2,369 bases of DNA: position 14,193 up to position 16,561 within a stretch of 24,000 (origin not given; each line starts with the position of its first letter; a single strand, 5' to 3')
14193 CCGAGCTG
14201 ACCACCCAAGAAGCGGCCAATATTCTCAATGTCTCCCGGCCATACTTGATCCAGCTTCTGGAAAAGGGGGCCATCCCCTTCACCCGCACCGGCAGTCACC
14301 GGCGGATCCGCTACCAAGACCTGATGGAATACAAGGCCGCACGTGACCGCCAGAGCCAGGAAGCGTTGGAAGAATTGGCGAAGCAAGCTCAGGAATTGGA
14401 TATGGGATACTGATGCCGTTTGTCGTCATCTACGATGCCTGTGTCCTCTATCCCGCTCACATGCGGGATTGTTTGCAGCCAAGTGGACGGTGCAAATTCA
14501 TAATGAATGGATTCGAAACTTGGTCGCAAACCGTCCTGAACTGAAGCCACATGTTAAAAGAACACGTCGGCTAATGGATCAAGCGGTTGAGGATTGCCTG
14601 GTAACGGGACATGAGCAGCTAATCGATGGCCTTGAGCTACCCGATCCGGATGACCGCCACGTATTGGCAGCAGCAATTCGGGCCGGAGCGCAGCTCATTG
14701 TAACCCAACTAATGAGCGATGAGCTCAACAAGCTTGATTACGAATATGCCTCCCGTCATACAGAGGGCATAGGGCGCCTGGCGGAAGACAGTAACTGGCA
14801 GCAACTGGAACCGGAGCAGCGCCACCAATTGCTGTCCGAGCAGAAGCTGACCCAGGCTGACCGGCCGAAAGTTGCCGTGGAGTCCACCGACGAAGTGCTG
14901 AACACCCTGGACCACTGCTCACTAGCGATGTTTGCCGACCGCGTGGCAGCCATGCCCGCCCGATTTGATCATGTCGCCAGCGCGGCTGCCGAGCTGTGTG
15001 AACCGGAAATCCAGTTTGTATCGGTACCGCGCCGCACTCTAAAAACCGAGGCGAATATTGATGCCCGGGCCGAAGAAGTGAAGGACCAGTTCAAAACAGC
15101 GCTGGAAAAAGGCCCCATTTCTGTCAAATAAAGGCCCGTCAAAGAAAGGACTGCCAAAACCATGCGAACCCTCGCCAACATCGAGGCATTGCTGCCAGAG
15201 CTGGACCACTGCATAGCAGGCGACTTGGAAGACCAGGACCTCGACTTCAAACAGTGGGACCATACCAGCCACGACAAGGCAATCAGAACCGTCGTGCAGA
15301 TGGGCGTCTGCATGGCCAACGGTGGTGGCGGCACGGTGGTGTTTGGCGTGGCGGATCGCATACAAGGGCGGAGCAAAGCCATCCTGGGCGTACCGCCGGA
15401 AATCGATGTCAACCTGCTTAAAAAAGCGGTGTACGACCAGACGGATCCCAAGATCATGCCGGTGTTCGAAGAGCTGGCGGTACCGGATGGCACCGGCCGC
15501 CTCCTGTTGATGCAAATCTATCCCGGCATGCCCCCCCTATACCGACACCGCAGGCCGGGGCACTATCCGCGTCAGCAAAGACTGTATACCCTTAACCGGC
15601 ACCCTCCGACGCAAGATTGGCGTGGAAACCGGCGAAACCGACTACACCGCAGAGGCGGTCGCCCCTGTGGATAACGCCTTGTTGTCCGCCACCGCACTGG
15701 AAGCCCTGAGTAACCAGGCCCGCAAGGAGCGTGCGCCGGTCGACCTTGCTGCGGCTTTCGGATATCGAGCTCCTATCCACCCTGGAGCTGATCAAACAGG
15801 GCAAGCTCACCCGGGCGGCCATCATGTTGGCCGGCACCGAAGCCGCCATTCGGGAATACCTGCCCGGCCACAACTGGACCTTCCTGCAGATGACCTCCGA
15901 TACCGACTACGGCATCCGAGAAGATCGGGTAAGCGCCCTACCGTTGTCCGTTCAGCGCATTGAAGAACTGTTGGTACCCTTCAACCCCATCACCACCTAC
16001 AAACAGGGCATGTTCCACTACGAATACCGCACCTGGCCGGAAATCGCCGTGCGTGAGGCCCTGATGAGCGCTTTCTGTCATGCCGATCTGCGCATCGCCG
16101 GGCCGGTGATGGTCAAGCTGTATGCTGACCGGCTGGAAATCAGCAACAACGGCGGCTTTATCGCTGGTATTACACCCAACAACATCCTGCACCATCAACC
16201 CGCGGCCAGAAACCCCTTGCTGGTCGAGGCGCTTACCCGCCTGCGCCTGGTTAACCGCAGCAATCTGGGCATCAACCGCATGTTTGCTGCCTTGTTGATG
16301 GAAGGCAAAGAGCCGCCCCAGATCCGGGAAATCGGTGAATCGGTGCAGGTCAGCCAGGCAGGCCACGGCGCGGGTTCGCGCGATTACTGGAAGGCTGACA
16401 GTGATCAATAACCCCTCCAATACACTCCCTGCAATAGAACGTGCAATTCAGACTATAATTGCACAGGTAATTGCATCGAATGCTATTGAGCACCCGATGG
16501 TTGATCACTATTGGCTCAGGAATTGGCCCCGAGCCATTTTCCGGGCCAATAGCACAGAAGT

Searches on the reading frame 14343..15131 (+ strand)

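Call 87: search_protein_families(library=pfam, proteins=[window:14343-15131:+], max_evalue=0.001)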
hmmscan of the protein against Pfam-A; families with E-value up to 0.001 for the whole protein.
window:14343-15131:+ (262 aa): 1 family
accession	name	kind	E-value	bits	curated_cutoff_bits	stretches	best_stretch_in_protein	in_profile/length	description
PF13470.12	PIN_3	-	7.9e-05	23.9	27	1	64-122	52-112/115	PIN domain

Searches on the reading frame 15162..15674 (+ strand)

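Call 87: search_protein_families(library=pfam, proteins=[window:15162-15674:+], max_evalue=0.001)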
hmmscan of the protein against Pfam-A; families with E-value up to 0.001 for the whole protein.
window:15162-15674:+ (170 aa): 1 family
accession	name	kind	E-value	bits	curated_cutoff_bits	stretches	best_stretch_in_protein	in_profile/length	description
PF04326.19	SLFN_AlbA_2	-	3.5e-15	57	25.3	1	23-138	1-110/118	Schlafen, AlbA_2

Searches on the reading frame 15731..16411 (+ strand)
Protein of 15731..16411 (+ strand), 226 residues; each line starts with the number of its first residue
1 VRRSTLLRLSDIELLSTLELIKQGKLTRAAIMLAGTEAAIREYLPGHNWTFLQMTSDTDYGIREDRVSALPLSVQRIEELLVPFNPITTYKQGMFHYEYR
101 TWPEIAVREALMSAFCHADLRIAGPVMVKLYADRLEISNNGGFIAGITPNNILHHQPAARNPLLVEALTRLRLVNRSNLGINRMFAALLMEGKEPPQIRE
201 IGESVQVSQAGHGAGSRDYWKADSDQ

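Call 87: search_protein_families(library=pfam, proteins=[window:15731-16411:+], max_evalue=0.001)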
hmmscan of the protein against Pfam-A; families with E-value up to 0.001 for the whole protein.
window:15731-16411:+ (226 aa): 1 family
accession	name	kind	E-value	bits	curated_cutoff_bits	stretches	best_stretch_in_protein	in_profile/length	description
PF13749.12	HATPase_c_4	-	2.8e-19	69.3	26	1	125-207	3-87/89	Putative ATP-dependent DNA helicase recG C-terminal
